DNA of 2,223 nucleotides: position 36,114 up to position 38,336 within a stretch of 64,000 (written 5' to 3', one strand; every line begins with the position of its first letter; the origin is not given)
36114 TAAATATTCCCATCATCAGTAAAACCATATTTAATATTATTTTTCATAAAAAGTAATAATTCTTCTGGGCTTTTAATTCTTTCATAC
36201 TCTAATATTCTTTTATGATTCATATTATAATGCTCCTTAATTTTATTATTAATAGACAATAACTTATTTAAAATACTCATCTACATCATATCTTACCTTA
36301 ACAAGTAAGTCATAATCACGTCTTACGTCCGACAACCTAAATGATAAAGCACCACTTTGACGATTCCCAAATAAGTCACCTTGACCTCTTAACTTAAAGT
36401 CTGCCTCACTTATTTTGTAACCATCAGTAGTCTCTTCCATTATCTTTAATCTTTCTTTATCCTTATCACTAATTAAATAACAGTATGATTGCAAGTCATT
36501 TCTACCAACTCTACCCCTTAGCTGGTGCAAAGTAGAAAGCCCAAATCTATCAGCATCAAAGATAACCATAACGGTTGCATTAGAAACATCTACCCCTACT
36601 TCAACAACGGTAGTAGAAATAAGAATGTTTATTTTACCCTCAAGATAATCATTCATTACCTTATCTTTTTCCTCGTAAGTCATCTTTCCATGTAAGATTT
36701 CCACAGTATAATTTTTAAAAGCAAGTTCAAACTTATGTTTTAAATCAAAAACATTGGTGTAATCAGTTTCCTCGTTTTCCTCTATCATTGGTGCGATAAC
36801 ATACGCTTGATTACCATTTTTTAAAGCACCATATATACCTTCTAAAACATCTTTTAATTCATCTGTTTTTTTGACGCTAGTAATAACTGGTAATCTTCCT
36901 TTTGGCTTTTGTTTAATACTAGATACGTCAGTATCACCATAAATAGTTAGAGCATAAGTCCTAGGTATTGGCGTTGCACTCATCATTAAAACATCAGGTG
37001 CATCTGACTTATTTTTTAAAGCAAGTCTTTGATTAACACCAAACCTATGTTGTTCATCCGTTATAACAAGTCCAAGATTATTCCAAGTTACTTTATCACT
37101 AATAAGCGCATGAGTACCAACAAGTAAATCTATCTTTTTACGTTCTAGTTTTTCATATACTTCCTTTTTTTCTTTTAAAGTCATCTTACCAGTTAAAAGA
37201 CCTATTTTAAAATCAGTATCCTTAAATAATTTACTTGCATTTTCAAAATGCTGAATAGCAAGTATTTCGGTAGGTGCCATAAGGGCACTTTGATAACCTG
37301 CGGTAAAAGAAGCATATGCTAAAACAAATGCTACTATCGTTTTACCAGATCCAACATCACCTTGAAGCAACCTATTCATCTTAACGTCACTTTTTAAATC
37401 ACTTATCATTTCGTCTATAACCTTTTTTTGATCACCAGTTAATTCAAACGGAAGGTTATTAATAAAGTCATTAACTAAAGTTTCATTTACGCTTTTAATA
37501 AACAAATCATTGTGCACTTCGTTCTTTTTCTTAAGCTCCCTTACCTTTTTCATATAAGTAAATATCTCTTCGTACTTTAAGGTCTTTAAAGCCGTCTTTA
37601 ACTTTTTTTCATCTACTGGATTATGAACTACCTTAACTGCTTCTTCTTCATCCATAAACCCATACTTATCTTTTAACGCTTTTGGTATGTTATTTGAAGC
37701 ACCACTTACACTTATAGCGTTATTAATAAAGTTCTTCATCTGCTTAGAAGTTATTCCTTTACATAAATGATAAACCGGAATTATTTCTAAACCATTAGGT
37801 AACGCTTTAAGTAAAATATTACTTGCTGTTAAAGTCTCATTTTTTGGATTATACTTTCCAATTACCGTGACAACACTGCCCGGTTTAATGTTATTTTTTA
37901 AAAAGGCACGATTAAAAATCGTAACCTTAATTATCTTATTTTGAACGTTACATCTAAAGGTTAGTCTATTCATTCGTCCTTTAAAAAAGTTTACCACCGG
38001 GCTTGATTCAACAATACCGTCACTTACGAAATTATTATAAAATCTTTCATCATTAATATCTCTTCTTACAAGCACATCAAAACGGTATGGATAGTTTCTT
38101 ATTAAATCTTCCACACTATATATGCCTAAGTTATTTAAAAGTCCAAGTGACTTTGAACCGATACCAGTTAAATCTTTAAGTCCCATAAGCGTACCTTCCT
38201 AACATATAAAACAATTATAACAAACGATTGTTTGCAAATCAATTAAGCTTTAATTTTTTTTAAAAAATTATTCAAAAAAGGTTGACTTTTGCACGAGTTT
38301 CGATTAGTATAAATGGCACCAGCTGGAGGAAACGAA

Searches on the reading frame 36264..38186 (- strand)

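Call 83: search_protein_families(library=pfam, proteins=[window:36264-38186:-], max_evalue=0.00001)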
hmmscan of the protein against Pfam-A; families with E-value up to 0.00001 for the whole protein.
window:36264-38186:- (640 aa): 5 families
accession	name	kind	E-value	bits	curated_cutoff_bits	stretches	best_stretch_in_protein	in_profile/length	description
PF00271.37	Helicase_C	-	3.1e-26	92.2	23.5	1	444-563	6-109/110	Helicase conserved C-terminal domain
PF00270.35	DEAD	-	3.2e-25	89.2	26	1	252-410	3-163/167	DEAD/DEAH box helicase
PF04851.21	ResIII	-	1.9e-12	47.8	22.5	1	248-406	3-162/164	Type III restriction enzyme, res subunit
PF19833.4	RecG_dom3_C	-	1.7e-09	38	26.8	1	586-633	1-49/87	ATP-dependent DNA helicase RecG, domain 3, C-terminal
PF17191.10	RecG_wedge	-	2e-09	37.7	23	1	6-159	5-160/162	RecG wedge domain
